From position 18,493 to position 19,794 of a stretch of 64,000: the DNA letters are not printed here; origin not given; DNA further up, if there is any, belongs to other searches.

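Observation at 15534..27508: Candidate lipid-linked pentofuranosyl glycosylation locus next to a pilin-like operon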

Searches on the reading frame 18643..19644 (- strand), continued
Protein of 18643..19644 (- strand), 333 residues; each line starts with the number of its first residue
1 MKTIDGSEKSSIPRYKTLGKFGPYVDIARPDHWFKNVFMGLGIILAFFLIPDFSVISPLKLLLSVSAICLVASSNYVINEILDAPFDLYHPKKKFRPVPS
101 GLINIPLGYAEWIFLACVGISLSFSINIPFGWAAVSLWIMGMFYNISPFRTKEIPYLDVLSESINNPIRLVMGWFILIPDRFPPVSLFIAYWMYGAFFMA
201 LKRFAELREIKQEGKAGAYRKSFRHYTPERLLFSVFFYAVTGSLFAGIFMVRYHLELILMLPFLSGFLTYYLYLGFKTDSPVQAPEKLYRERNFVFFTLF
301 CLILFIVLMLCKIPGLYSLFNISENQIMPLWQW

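Call 101: get_annotated_region(hit=H24, flank=5000)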
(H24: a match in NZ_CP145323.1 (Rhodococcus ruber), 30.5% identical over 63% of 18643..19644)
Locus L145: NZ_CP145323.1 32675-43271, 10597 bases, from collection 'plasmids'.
description: Rhodococcus ruber strain MSA14 plasmid pmega_4, complete sequence
organism: Rhodococcus ruber (NCBI taxid 1830)
taxonomy: Bacteria; Actinomycetota; Actinomycetes; Mycobacteriales; Nocardiaceae; Rhodococcus; Rhodococcus ruber
host: -; source: -; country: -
typing (MOB-suite, as given by PLSDB): non-mobilizable
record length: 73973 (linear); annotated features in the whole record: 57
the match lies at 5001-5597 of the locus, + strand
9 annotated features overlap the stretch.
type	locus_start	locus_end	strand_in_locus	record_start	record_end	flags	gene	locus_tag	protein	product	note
CDS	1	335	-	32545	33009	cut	-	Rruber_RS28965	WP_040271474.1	DUF2231 domain-containing protein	-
CDS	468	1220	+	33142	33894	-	-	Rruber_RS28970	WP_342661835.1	MerR family transcriptional regulator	GO:0006355 - regulation of DNA-templated transcription [Evidence IEA]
CDS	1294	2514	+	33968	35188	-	glf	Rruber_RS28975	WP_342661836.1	UDP-galactopyranose mutase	GO:0009273 - peptidoglycan-based cell wall biogenesis [Evidence IEA]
CDS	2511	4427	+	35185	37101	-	-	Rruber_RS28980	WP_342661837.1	glycosyltransferase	-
CDS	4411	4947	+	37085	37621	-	-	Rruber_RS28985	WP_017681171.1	phosphatase PAP2 family protein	-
CDS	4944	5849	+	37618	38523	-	-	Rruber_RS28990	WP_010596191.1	decaprenyl-phosphate phosphoribosyltransferase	-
CDS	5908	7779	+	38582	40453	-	zomB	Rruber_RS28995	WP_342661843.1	flagellar motor control protein ZomB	-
CDS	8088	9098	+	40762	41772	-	-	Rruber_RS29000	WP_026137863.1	alpha/beta hydrolase family protein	-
CDS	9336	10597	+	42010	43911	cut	-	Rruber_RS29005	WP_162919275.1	alpha/beta hydrolase-fold protein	-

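Call 102: get_annotated_region(hit=H21, flank=6000)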
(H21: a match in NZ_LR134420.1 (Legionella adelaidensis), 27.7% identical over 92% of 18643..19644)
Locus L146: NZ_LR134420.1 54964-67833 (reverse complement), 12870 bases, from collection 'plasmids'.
description: Legionella adelaidensis strain NCTC12735 plasmid 11, complete sequence
organism: Legionella adelaidensis (NCBI taxid 45056)
taxonomy: Bacteria; Pseudomonadota; Gammaproteobacteria; Legionellales; Legionellaceae; Legionella; Legionella adelaidensis
host: -; source: environmental,Cooling tower water; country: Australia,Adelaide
typing (MOB-suite, as given by PLSDB): non-mobilizable
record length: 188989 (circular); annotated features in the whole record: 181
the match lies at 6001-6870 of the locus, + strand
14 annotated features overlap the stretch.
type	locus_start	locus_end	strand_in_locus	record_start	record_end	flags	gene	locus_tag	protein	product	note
CDS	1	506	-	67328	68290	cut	-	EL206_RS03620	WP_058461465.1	KpsF/GutQ family sugar-phosphate isomerase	GO:0005975 - carbohydrate metabolic process [Evidence IEA]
CDS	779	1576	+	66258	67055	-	-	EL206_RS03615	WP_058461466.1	ATP-binding cassette domain-containing protein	-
CDS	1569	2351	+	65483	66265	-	mlaE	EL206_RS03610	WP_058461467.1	lipid asymmetry maintenance ABC transporter permease subunit MlaE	-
CDS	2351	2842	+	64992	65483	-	mlaD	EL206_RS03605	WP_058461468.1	outer membrane lipid asymmetry maintenance protein MlaD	GO:0015914 - phospholipid transport [Evidence IEA]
CDS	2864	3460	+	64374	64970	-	-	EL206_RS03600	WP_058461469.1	ABC transporter substrate-binding protein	-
CDS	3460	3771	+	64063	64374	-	-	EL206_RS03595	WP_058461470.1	STAS domain-containing protein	-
CDS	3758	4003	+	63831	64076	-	-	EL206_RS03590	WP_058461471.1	BolA/IbaG family iron-sulfur metabolism protein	-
CDS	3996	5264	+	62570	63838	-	murA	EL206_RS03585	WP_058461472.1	UDP-N-acetylglucosamine 1-carboxyvinyltransferase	GO:0009252 - peptidoglycan biosynthetic process [Evidence IEA]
CDS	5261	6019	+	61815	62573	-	-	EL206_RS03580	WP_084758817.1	Nif3-like dinuclear metal center hexameric protein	GO:0008150 - biological_process [Evidence IEA]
CDS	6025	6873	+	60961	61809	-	-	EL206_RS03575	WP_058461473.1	decaprenyl-phosphate phosphoribosyltransferase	-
CDS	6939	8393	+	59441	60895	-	-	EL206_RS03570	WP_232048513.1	glycosyltransferase family 39 protein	-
CDS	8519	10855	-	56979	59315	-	-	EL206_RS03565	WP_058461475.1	SulP family inorganic anion transporter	GO:0008272 - sulfate transport [Evidence IEA]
CDS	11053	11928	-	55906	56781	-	ttcA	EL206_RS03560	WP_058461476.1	tRNA 2-thiocytidine(32) synthetase TtcA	GO:0008033 - tRNA processing [Evidence IEA]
CDS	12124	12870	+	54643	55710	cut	-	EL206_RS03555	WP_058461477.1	glycoside hydrolase family 3 N-terminal domain-containing protein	GO:0005975 - carbohydrate metabolic process [Evidence IEA]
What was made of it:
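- The same minimal DPPRS-then-GT-C pair exists in Legionella adelaidensis (call 102).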

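Call 103: get_annotated_region(hit=H64, flank=6000)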
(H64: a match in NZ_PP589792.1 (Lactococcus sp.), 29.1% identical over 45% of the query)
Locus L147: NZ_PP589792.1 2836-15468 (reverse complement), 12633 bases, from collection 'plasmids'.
description: Lactococcus sp. strain LLF27 plasmid pLLF27D, complete sequence
organism: Lactococcus sp. (NCBI taxid 44273)
taxonomy: Bacteria; Bacillota; Bacilli; Lactobacillales; Streptococcaceae; Lactococcus; Lactococcus sp.
host: -; source: Bacterial culture,Dairy environment; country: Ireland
typing (MOB-suite, as given by PLSDB): mobilizable; replicon rep_cluster_414,rep_cluster_656; relaxase MOBP,MOB_Unknown
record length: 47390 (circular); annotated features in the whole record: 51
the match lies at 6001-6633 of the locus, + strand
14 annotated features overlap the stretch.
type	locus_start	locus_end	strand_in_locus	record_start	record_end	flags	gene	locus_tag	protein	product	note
CDS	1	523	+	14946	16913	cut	-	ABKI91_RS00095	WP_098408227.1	capsular polysaccharide synthesis protein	-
CDS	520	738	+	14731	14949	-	-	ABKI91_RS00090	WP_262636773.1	hypothetical protein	-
CDS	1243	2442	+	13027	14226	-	-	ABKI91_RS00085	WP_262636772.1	O-antigen ligase family protein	-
CDS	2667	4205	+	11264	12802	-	-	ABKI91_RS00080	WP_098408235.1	oligosaccharide flippase family protein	-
CDS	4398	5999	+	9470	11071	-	-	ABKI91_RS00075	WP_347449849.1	hypothetical protein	-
CDS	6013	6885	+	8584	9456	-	-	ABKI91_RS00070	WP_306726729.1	decaprenyl-phosphate phosphoribosyltransferase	-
CDS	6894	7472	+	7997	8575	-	-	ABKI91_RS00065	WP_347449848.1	HAD-IB family phosphatase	GO:0008152 - metabolic process [Evidence IEA]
CDS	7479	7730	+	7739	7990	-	-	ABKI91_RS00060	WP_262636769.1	GtrA family protein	GO:0000271 - polysaccharide biosynthetic process [Evidence IEA]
CDS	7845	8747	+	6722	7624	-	-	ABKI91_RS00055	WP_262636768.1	phosphodiester glycosidase family protein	-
CDS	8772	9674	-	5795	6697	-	-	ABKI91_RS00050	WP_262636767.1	LCP family protein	-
CDS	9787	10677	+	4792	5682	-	-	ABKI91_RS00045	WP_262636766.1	IS982-like element IS982B family transposase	GO:0006313 - DNA transposition [Evidence IEA]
CDS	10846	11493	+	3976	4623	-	pcp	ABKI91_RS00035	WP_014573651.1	pyroglutamyl-peptidase I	GO:0030163 - protein catabolic process [Evidence IEA]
CDS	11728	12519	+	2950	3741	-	-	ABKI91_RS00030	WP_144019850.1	Type 1 glutamine amidotransferase-like domain-containing protein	GO:0006508 - proteolysis [Evidence IEA]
CDS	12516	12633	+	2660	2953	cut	-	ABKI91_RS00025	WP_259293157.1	hypothetical protein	-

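Call 106: predict_structure(alignment_id=A3)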
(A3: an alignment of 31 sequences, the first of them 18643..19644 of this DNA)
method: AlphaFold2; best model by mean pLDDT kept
length: 333 residues; sequences in the alignment: 31
mean_pLDDT: 90.9   pTM: 0.88
mean pLDDT of the five models: 90.9, 90.4, 89.7, 88.2, 88.0
residues with pLDDT >= 90: 263; 70-90: 55; 50-70: 4; < 50: 11
segments of 3 or more residues with pLDDT < 50: 1-11
pLDDT, mean of each block of 10 residues (from residue 1): 44 69 90 78 87 84 94 96 94 91 97 98 98 98 96 92 96 95 95 96 95 92 94 96 96 93 96 95 90 96 93 94 84 84
secondary structure, 60 per line:
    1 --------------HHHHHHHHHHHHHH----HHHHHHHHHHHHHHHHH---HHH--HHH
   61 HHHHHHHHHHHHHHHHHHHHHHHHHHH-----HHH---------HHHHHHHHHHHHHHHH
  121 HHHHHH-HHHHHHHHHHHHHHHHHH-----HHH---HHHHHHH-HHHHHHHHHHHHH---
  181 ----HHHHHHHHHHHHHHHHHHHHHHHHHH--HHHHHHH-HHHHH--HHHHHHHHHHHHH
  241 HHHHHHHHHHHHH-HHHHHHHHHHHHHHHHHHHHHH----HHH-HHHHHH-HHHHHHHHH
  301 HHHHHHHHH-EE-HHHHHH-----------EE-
elements in order: H15-28 H33-49 H58-87 H105-126 H128-145 H157-163 H165-177 H185-210 H213-219 H221-225 H228-253 H255-276 H285-290 H292-309 H314-319

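Call 112: fold_search(model_id=the predicted structure, library=pdb)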
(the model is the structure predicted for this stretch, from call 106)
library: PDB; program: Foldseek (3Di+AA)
matches with E <= 10: 469; with E <= 0.001: 13
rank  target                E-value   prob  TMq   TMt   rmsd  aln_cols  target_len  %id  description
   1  8j8j_A                2.3e-07  1.00  0.67  0.75   3.9       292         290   21  Membrane bound PRTase, C3 symmetry, donor bound (released 2024-02-07)
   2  4tq3_B                5.9e-07  1.00  0.65  0.75   6.0       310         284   18  Structure of a UbiA homolog from Archaeoglobus fulgidus bound to GPP and Mg2+ (released 2014-07-16)
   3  4tq3_A                7.0e-07  1.00  0.66  0.76   5.8       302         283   19  Structure of a UbiA homolog from Archaeoglobus fulgidus bound to GPP and Mg2+ (released 2014-07-16)
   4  4tq4_C                7.9e-07  1.00  0.65  0.74   5.8       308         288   18  Structure of a UbiA homolog from Archaeoglobus fulgidus bound to DMAPP and Mg2+ (released 2014-07-16)
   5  4tq4_B                8.2e-07  1.00  0.65  0.74   5.7       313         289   18  Structure of a UbiA homolog from Archaeoglobus fulgidus bound to DMAPP and Mg2+ (released 2014-07-16)
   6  4tq4_D                9.6e-07  1.00  0.65  0.74   4.4       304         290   17  Structure of a UbiA homolog from Archaeoglobus fulgidus bound to DMAPP and Mg2+ (released 2014-07-16)
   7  4tq4_A                1.3e-06  1.00  0.66  0.75   5.8       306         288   19  Structure of a UbiA homolog from Archaeoglobus fulgidus bound to DMAPP and Mg2+ (released 2014-07-16)
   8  4tq6_B                1.2e-05  1.00  0.63  0.77   4.5       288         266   19  Structure of a UbiA homolog from Archaeoglobus fulgidus bound to Cd2+ (released 2014-07-16)
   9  4tq5                  1.7e-05  1.00  0.63  0.75   6.0       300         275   19  Structure of a UbiA homolog from Archaeoglobus fulgidus (released 2014-07-16)
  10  6m31_A                2.3e-05  1.00  0.59  0.69   6.3       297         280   18  Structural and Functional Insights into an Archaeal Lipid Synthase (released 2021-02-03)
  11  7bpu_A                3.8e-05  1.00  0.58  0.68   6.5       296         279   18  Structural and mechanistic insights into the biosynthesis of Digeranylgeranylglyceryl phosphate synthase in membranes (released 2021-04-14)
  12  8j8k_A                6.3e-05  1.00  0.66  0.76   4.3       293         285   18  Membrane bound PRTase, C3 symmetry, acceptor bound (released 2024-02-07)
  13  4tq6_A                7.4e-05  1.00  0.63  0.77   5.7       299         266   18  Structure of a UbiA homolog from Archaeoglobus fulgidus bound to Cd2+ (released 2014-07-16)
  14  4od5_A                3.6e-03  1.00  0.59  0.70   5.4       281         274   11  Substrate-bound structure of a UbiA homolog from Aeropyrum pernix K1 (released 2014-03-19)
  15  4od4_A                1.2e-02  1.00  0.59  0.70   4.3       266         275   12  Apo structure of a UbiA homolog from Aeropyrum pernix K1 (released 2014-03-19)
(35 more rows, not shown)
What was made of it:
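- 18643..19644 (-): UbiA-superfamily gene (333 aa), predicted polyprenyl-phosphate 5-phosphoribosyltransferase (PPPRS/DPPRS-like, in a clade of its own). AF2 model pLDDT 90.9; top Foldseek hit is 8j8j (calls 106, 112).
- On UbiA superfamily (PF01040): AF2 model pLDDT 90.9; Foldseek TM 0.75 to UbiA-fold structures (calls 106, 112).
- The top structural hit is 8j8j (call 112). Fold alone barely separates Rv3806c from AfUbiA (call 112).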

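Call 114: search_protein_families(library=pfam, proteins=[L060:5819-8032:+, L059:298-2520:+, L066:5689-8019:+, L061:4479-7955:+, L120:3070-5793:+, L135:4289-7948:+, L140:6329-8986:+, L075:1535-3847:+, L135:9126-11297:+], max_evalue=0.001)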
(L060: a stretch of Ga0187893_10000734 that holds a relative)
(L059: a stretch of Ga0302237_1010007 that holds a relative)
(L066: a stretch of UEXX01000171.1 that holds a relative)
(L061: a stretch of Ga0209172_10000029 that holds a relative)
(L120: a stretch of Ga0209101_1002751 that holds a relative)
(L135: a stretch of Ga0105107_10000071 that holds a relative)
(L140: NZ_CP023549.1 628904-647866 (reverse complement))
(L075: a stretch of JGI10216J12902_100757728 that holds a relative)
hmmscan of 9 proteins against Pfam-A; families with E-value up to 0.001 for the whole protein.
L060:5819-8032:+ (737 aa): 3 families
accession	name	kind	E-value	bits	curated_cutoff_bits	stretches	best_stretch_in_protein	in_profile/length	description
PF00702.32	Hydrolase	-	3.6e-21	76.9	26.4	1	506-702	1-191/191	haloacid dehalogenase-like hydrolase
PF13419.12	HAD_2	-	4.5e-12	46.9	23.8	1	509-707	1-177/178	Haloacid dehalogenase-like hydrolase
PF13242.12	Hydrolase_like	-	1.2e-08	35.2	22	1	664-711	4-51/75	HAD-hyrolase-like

L059:298-2520:+ (740 aa): 2 families
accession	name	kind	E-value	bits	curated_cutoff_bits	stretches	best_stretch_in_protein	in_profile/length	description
PF13229.12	Beta_helix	-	2.9e-11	43.7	25.9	1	102-285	2-158/158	Right handed beta helix region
PF04892.17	VanZ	-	1.8e-06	29.1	30.1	1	612-732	4-124/126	VanZ like family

L066:5689-8019:+ (776 aa): 4 families
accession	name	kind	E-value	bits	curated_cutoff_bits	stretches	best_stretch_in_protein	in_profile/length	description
PF00702.32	Hydrolase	-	2.6e-19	70.8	26.4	1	541-737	1-191/191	haloacid dehalogenase-like hydrolase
PF13419.12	HAD_2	-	5.5e-13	49.9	23.8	1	643-742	78-177/178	Haloacid dehalogenase-like hydrolase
PF13242.12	Hydrolase_like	-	3.7e-08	33.6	22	1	699-743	4-48/75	HAD-hyrolase-like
PF12710.13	HAD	-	0.00072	20.5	27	1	544-726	1-182/189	haloacid dehalogenase-like hydrolase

L061:4479-7955:+ (1158 aa): 0 families

L120:3070-5793:+ (907 aa): 2 families
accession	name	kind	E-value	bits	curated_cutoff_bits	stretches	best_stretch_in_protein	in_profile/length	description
PF19501.5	PcRGLX_1st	-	1.5e-10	41.2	22.1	1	55-105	13-63/83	PcRGLX-like N-terminal RIFT barrel domain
PF21345.3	PcRGLX_2nd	-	0.00011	21.8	23.5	0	190-246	60-120/360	PcRGLX-like protein central beta sandwich domain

L135:4289-7948:+ (1219 aa): 0 families

L140:6329-8986:+ (885 aa): 2 families
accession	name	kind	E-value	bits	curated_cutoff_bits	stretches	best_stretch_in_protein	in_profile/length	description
PF12710.13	HAD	-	6e-07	30.5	27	1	41-180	2-186/189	haloacid dehalogenase-like hydrolase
PF00702.32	Hydrolase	-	2.2e-05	25.4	26.4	1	41-180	5-185/191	haloacid dehalogenase-like hydrolase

L075:1535-3847:+ (770 aa): 5 families
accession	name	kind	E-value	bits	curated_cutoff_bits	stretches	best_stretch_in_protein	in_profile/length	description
PF13641.12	Glyco_tranf_2_3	-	2e-18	67.7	27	1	450-658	2-227/230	Glycosyltransferase like family 2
PF00535.33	Glycos_transf_2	-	1.5e-17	64.5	23.3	1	452-570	1-126/168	Glycosyl transferase family 2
PF13632.12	Glyco_trans_2_3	-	1.5e-11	45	27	1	528-720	1-195/198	Glycosyl transferase family group 2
PF10111.15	Glyco_tranf_2_2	-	2.5e-08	34.2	27.3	0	452-547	1-103/276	Glycosyltransferase like family 2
PF13506.12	Glyco_transf_21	-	7.5e-08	32.5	21.7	1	520-658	25-172/174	Glycosyl transferase family 21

L135:9126-11297:+ (723 aa): 0 families
